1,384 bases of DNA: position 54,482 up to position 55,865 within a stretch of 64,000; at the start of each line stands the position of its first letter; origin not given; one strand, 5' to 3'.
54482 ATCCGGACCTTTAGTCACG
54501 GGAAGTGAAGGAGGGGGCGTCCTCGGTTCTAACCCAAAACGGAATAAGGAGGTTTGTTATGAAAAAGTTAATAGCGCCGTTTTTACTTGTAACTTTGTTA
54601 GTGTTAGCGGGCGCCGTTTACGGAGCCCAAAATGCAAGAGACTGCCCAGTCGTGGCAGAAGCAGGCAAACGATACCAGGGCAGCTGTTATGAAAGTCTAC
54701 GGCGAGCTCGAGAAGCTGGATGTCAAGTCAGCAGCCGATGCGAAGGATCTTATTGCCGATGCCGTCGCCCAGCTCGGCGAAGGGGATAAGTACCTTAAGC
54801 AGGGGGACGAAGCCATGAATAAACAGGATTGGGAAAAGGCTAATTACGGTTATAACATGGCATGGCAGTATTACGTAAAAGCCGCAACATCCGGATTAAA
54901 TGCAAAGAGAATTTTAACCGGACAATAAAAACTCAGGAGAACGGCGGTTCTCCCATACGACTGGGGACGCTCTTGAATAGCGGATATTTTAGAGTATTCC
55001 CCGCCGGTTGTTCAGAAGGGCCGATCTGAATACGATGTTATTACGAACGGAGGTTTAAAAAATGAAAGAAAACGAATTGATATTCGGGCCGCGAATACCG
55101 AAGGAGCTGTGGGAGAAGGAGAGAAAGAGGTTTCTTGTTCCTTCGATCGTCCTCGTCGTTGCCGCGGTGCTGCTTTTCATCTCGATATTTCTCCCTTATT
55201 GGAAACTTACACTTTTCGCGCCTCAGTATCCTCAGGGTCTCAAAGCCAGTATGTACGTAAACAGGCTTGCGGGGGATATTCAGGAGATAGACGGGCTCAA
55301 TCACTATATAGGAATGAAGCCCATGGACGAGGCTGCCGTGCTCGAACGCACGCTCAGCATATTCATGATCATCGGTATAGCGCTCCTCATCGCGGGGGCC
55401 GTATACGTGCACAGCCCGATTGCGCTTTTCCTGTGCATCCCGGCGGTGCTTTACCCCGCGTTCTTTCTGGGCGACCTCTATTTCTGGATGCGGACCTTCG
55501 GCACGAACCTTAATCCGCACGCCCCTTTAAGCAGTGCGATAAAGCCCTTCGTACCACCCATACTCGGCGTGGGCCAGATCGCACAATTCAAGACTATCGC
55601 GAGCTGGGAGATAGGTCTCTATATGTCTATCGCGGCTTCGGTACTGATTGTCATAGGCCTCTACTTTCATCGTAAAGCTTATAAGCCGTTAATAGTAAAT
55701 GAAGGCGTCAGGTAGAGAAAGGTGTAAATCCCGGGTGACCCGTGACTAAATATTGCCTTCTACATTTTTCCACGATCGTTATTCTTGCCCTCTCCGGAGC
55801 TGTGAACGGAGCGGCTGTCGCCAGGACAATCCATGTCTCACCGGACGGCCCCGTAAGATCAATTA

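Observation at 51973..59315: Clade II-type (Sec, no TAT motif, no nosR) nitrous-oxide reductase cluster: cyt c - nosZ - small secreted protein - nosB-like - nosDFYL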

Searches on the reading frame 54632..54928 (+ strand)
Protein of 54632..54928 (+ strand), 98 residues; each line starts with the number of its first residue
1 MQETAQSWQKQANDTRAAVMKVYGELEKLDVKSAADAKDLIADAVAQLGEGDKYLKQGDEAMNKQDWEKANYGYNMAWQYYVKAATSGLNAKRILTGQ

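Call 8: search_protein_families(library=pfam, proteins=[window:54632-54928:+], max_evalue=0.01)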
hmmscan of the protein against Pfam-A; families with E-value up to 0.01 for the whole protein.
window:54632-54928:+ (98 aa): 1 family
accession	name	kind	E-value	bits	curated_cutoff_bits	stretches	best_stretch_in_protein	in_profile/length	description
PF14292.12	SusE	-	0.0094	16.6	25.2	0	65-89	37-61/106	SusE outer membrane protein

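Call 9: search_protein_families(library=ncbifam, proteins=[window:54632-54928:+], max_evalue=0.01)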
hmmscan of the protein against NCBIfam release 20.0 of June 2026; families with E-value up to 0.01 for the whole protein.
window:54632-54928:+ (98 aa): 1 family
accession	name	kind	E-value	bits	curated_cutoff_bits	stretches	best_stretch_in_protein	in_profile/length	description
NF042912.1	Amuc_1098_fam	equivalog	0.0059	14.7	750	1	32-85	22-75/805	Amuc_1098 family type IV pilus outer membrane protein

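Call 17: find_homologous_proteins(query=window:54632-54928:+, max_evalue=0.001)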
Query window:54632-54928:+ (98 aa): 194 proteins with E <= 0.001 among 197 candidates; the best 120 are listed.
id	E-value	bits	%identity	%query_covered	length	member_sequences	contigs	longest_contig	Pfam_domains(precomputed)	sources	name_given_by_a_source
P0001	6.0e-56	204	100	100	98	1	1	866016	-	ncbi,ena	-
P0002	3.4e-46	173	86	99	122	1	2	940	-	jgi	-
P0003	4.7e-46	173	84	99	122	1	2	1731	-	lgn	-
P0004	5.0e-45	169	86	99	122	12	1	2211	-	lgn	-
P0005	1.2e-44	168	86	99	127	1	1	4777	-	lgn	-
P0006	1.3e-44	168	86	99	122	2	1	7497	-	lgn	-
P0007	2.5e-44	167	81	99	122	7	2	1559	-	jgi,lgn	-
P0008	2.7e-44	167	81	99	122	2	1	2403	-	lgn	-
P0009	2.8e-44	167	84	99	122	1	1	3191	-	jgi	jgi:hypothetical protein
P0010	5.1e-44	166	84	99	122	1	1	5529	-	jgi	jgi:hypothetical protein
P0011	2.1e-43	164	82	99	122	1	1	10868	-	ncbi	ncbi:MAG: hypothetical protein ACHQ6U_06075 [Thermodesulfobacteriota bacterium]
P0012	2.4e-43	164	82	99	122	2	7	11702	-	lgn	-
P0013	7.1e-43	162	79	99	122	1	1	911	-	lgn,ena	-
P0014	7.3e-43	162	81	99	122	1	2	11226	-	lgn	-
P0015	2.0e-42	161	80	99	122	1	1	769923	-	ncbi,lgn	ncbi:MAG: hypothetical protein RIG61_06660 [Deltaproteobacteria bacterium]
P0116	4.6e-31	125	68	99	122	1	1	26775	-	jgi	jgi:nitrous-oxide reductase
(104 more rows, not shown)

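Call 18: find_encoding_contigs(protein=P0001, flank=10000, max_places=5)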
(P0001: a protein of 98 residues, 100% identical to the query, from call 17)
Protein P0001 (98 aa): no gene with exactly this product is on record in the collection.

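Call 19: list_cluster_members(proteins=[P0001, P0002, P0015, P0116])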
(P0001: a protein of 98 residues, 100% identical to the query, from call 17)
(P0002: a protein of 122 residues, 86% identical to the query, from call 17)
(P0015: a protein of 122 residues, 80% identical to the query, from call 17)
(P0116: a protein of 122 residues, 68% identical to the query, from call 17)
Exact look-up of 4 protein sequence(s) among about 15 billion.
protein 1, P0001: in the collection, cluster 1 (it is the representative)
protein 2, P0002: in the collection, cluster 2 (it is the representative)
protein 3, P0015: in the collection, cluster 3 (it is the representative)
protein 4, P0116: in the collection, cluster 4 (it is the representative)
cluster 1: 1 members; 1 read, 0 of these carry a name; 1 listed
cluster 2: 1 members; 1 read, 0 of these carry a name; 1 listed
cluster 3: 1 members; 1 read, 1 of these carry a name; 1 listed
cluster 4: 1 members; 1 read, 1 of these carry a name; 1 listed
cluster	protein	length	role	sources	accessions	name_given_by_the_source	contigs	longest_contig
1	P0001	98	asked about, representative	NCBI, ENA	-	-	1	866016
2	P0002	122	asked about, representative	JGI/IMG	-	-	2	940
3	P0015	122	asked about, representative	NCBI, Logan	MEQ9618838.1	MAG: hypothetical protein RIG61_06660 [Deltaproteobacteria bacterium]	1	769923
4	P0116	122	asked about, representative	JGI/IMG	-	nitrous-oxide reductase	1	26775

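Call 20: find_encoding_contigs(protein=P0006, flank=10000, max_places=3)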
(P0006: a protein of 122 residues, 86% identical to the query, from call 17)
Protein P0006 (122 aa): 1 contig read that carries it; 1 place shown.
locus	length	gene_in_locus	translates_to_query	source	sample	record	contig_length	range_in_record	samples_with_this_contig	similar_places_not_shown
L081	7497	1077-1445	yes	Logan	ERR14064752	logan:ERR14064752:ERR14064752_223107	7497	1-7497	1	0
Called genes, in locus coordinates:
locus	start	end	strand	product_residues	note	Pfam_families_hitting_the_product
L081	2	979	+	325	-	?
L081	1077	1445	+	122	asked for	-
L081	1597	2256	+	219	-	-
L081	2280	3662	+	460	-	PF07602:DUF1565 (faint), PF13229:Beta_helix, PF05048:NosD, PF13229:Beta_helix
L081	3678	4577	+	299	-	PF00005:ABC_tran, PF13304:AAA_21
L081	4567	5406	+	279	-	PF12679:ABC2_membrane_2, PF12730:ABC2_membrane_4, PF10920:DUF2705 (weak), PF12698:ABC2_membrane_3 (weak), PF13346:ABC2_membrane_5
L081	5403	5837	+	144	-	PF05573:NosL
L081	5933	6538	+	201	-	PF00440:TetR_N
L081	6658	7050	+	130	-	PF00571:CBS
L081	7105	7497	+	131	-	?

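Call 21: find_encoding_contigs(protein=P0012, flank=10000, max_places=3)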
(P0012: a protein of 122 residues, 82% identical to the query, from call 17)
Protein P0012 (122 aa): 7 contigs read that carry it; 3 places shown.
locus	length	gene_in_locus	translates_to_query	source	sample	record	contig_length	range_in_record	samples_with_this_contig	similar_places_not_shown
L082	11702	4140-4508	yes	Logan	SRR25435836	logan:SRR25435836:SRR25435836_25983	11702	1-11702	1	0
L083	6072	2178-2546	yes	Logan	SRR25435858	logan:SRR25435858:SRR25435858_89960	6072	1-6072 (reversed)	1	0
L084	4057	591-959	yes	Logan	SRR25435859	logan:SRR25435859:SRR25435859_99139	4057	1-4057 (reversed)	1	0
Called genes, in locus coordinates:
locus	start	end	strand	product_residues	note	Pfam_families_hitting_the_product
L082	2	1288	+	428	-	?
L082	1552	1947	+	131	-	PF13442:Cytochrome_CBB3 (faint), PF00034:Cytochrom_C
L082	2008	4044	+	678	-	PF18764:nos_propeller, PF13473:Cupredoxin_1 (weak)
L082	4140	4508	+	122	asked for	-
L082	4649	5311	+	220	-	-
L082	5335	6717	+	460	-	PF07602:DUF1565 (faint), PF13229:Beta_helix, PF05048:NosD, PF13229:Beta_helix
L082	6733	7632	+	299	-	PF00005:ABC_tran, PF13304:AAA_21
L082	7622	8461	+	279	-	PF01061:ABC2_membrane (weak), PF12679:ABC2_membrane_2, PF12730:ABC2_membrane_4, PF13346:ABC2_membrane_5, PF10920:DUF2705 (weak), PF12698:ABC2_membrane_3 (weak)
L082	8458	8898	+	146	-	PF05573:NosL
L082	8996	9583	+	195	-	PF00440:TetR_N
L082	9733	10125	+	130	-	PF00571:CBS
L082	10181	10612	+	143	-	PF00582:Usp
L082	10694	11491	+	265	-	PF09865:DUF2092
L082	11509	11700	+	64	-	?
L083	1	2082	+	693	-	?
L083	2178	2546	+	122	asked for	-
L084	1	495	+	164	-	?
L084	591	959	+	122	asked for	-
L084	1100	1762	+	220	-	-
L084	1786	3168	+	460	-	PF07602:DUF1565 (faint), PF13229:Beta_helix, PF05048:NosD, PF13229:Beta_helix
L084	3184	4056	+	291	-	?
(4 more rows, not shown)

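Call 43: predict_structure(alignment_id=A1)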
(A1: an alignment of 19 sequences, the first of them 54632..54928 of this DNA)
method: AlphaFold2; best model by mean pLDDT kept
length: 98 residues; sequences in the alignment: 19
mean_pLDDT: 94.4   pTM: 0.85
mean pLDDT of the five models: 94.4, 93.9, 93.3, 93.3, 90.9
residues with pLDDT >= 90: 84; 70-90: 14; 50-70: 0; < 50: 0
segments of 3 or more residues with pLDDT < 50: none
pLDDT, mean of each block of 10 residues (from residue 1): 92 97 90 90 97 98 96 98 97 89
secondary structure, 60 per line:
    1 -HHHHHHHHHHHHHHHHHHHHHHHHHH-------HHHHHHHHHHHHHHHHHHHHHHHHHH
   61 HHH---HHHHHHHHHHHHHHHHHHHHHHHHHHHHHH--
elements in order: H2-27 H35-63 H67-96

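Call 45: search_protein_representatives(alignment_id=A1)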
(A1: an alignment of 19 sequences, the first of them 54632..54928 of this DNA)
Query: 19 sequences, 122 profile positions. Proteins with E-value up to 0.001 (for the whole library): 43; up to 1e-10: 11; up to 1e-30: 4. The best 43 are listed.
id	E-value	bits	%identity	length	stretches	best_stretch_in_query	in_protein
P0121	1.1e-48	180.4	-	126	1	5-122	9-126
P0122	7.2e-41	155.2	-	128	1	12-122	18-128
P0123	7.9e-41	155.1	-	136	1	23-122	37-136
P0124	4.0e-38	146.4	-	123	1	12-122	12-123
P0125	4.7e-26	107.4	-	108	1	2-84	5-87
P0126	1.0e-25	106.3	-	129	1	10-121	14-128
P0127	6.7e-23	97.2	-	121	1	1-120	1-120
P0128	7.6e-23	97.0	-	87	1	1-79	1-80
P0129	1.5e-14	70.2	-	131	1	15-121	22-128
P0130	4.3e-12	62.3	-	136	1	6-119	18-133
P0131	2.9e-11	59.6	-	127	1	5-117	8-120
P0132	1.4e-09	54.2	-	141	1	6-67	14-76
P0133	4.0e-09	52.7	-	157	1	11-119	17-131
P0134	6.7e-09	52.0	-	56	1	71-112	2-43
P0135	1.6e-08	50.8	-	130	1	17-120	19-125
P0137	5.5e-08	49.0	-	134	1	2-119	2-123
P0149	1.3e-05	41.4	-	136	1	1-120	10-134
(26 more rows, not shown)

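Call 47: fold_search(model_id=the predicted structure, library=pdb)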
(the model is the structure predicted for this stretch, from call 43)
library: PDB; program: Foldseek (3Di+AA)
matches with E <= 10: 319; with E <= 0.001: 0
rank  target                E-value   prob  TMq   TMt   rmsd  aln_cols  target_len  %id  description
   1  9tav_B                4.3e-01  0.82  0.61  0.51   8.4       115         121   16  De novo photoenzyme photoABLE2 in complex with substrate (released 2026-03-25)
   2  8fih_A                4.8e-01  0.35  0.37  0.35   8.6        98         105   16  Multi-state design of two-state switchable hinge proteins (released 2023-08-16)
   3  9min_D                6.5e-01  0.16  0.31  0.25  13.2       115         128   17  Structure of a designed minibinder to NYESO1-A*02:01 (released 2025-08-06)
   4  8fih_B                6.9e-01  0.16  0.29  0.27   9.5        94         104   18  Multi-state design of two-state switchable hinge proteins (released 2023-08-16)
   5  9min_I                6.9e-01  0.15  0.31  0.25  15.0       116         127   21  Structure of a designed minibinder to NYESO1-A*02:01 (released 2025-08-06)
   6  7unh_B                9.9e-01  0.09  0.25  0.12  14.7       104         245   18  De novo designed chlorophyll dimer protein in apo state, SP2 (released 2023-04-19)
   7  7tcd                  1.1e+00  0.30  0.45  0.11  16.4       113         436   13  LOV2-DARPIN fusion: D13 (released 2023-07-05)
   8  9n0i_A                1.1e+00  0.47  0.57  0.46   9.6       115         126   13  Crystal structure of KABLE double mutant (Lys14Pro, Leu20Trp) (released 2025-08-20)
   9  1ujw_B                1.2e+00  0.33  0.49  0.42  22.9        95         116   18  Structure of the complex between BtuB and Colicin E3 Receptor binding domain (released 2003-11-25)
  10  9n0k_A                1.3e+00  0.44  0.57  0.45  14.6       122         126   10  Crystal structure of KABLE triple mutant (Ile12Phe, Lys14Pro, Leu20Trp) (released 2025-08-20)
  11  4fzp_A                1.3e+00  0.41  0.46  0.52   4.4        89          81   13  Crystal Structure of the uranyl binding protein complexed with uranyl (released 2013-12-11)
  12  1x91                  1.3e+00  0.33  0.46  0.34   4.9        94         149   18  Crystal structure of mutant form A of a pectin methylesterase inhibitor from Arabidopsis (released 2004-12-28)
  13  7unh_A                1.3e+00  0.11  0.29  0.14  14.6       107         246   21  De novo designed chlorophyll dimer protein in apo state, SP2 (released 2023-04-19)
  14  7dgw                  1.3e+00  0.08  0.23  0.24  13.1        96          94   17  De novo designed protein H4A2S (released 2021-11-24)
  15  7uni_D                1.4e+00  0.44  0.46  0.22   4.1        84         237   20  De novo designed chlorophyll dimer protein with Zn pheophorbide a methyl ester, SP2-ZnPPaM (released 2023-04-19)
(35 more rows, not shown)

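Call 48: find_encoding_contigs(protein=P0137, flank=6000, max_places=3)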
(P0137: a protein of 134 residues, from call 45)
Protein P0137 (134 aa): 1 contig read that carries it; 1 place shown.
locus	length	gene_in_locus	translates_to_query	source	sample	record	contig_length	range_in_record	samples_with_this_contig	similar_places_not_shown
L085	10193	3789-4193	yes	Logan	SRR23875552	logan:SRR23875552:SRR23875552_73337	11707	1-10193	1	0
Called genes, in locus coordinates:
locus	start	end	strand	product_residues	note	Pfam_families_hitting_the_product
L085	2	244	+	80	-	?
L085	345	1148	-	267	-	PF04060:FeS, PF12654:DUF3786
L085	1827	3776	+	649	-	PF18764:nos_propeller, PF13473:Cupredoxin_1 (weak)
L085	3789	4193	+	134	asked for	-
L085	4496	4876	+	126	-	PF00034:Cytochrom_C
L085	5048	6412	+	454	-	PF05048:NosD (weak), PF13229:Beta_helix, PF05048:NosD, PF13229:Beta_helix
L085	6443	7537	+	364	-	-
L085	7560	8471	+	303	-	PF12801:Fer4_5, PF27538:NosR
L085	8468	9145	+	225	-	PF00005:ABC_tran, PF02463:SMC_N (faint), PF13175:AAA_15 (faint), PF13304:AAA_21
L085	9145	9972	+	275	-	PF01061:ABC2_membrane, PF12679:ABC2_membrane_2, PF12698:ABC2_membrane_3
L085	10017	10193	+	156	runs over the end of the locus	PF00578:AhpC-TSA, PF08534:Redoxin, PF00085:Thioredoxin (weak), PF13098:Thioredoxin_2 (weak), PF13905:Thioredoxin_8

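Call 49: find_encoding_contigs(protein=P0129, flank=6000, max_places=3)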
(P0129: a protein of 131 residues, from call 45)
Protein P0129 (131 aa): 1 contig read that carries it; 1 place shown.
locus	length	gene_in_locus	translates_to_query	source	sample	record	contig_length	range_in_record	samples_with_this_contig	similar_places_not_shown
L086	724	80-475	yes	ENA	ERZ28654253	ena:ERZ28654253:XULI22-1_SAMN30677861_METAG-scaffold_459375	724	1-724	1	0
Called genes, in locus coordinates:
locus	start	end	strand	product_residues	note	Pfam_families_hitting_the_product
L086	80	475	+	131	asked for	-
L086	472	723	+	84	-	?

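Call 60: find_encoding_contigs(protein=P0131, flank=6000, max_places=2)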
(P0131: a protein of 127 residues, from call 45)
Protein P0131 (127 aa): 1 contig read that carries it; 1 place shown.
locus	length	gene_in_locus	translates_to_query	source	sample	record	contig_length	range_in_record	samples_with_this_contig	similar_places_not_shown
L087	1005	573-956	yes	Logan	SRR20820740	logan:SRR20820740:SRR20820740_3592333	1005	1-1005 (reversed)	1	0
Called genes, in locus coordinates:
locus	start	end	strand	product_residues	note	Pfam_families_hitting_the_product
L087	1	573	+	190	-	?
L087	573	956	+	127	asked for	-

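Call 61: find_encoding_contigs(protein=P0126, flank=6000, max_places=2)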
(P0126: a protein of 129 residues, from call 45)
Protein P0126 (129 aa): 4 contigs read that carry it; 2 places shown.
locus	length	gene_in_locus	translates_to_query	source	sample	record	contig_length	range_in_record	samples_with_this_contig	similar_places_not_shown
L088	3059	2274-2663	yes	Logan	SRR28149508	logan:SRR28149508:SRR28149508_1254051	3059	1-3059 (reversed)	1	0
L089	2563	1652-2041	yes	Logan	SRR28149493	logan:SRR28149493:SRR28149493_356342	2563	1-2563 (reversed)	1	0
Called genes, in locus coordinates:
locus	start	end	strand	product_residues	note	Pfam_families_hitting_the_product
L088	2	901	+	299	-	?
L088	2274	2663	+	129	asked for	-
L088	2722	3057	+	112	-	?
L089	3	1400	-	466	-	?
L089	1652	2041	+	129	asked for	-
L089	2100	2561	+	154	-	?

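Call 62: find_encoding_contigs(protein=P0149, flank=6000, max_places=2)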
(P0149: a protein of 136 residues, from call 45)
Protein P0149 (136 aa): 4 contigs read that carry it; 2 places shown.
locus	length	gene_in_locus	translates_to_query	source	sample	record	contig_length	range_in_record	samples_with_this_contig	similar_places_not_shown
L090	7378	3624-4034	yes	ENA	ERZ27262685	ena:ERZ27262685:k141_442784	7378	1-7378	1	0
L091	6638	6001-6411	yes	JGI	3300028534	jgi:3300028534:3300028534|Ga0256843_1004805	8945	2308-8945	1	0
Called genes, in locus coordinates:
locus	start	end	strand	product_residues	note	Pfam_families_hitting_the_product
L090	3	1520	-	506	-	?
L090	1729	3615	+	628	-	PF13181:TPR_8 (faint), PF00515:TPR_1 (faint), PF07719:TPR_2 (faint), PF13176:TPR_7 (faint), PF13424:TPR_12, PF14938:SNAP (weak), PF13424:TPR_12 (weak), PF00196:GerE (weak), +3 more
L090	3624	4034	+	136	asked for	-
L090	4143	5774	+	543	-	PF00171:Aldedh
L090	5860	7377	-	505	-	?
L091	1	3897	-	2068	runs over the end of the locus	?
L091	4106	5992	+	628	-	PF13181:TPR_8 (faint), PF00515:TPR_1 (faint), PF07719:TPR_2 (faint), PF13176:TPR_7 (faint), PF13424:TPR_12, PF14938:SNAP (weak), PF13424:TPR_12 (weak), PF00196:GerE (weak), +3 more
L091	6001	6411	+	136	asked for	-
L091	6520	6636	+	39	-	?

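Call 75: find_related_loci(query=A1, collection=metagenome_contigs, flank=5000)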
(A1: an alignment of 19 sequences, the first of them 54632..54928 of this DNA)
Query A1 (98 aa) in metagenome_contigs; peptide patterns used: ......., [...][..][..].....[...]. (x = any residue, [..] = any of these).
250 stretches matched a pattern; 69 encode a relative of the query (tblastn E <= 1e-3); 69 distinct loci.
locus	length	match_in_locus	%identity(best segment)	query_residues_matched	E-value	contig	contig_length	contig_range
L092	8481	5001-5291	87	2-98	1e-51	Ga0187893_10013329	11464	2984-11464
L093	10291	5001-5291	87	2-98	2e-51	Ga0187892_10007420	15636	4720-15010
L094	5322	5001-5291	81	2-98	5e-51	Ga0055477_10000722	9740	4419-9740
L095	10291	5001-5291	80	2-98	8e-49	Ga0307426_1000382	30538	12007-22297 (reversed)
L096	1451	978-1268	80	2-98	2e-48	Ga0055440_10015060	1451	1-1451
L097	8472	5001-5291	76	2-98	1e-45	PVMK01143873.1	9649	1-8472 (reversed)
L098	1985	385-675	74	2-98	1e-45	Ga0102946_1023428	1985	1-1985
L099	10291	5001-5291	76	2-98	7e-45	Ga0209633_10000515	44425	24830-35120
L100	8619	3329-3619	74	2-98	1e-44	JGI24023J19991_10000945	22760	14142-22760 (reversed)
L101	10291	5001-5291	74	2-98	1e-44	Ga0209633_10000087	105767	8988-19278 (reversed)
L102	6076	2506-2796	76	2-98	1e-44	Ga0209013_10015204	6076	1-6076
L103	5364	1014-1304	75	2-98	2e-44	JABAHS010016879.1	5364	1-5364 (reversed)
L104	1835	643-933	75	2-98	1e-44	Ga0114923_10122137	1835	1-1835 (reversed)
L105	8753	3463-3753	74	2-98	3e-44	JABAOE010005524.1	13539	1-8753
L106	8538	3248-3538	74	2-98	8e-44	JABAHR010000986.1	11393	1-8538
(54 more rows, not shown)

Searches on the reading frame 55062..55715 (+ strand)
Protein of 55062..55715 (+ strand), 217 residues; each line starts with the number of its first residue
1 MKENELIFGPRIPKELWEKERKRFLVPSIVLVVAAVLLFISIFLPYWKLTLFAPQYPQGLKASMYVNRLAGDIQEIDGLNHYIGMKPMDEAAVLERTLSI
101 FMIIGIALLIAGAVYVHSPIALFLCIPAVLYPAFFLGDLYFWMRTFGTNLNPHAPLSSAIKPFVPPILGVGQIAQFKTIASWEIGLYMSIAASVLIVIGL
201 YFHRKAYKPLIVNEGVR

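Call 8: search_protein_families(library=pfam, proteins=[window:55062-55715:+], max_evalue=0.01)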
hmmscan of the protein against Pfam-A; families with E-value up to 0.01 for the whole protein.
window:55062-55715:+ (217 aa): 0 families

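Call 9: search_protein_families(library=ncbifam, proteins=[window:55062-55715:+], max_evalue=0.01)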
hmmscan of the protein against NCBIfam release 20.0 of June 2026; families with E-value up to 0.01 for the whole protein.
window:55062-55715:+ (217 aa): 0 families

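Call 14: find_encoding_contigs(protein=window:55062-55715:+, flank=10000, max_places=10)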
Protein window:55062-55715:+ (217 aa): no gene with exactly this product is on record in the collection.
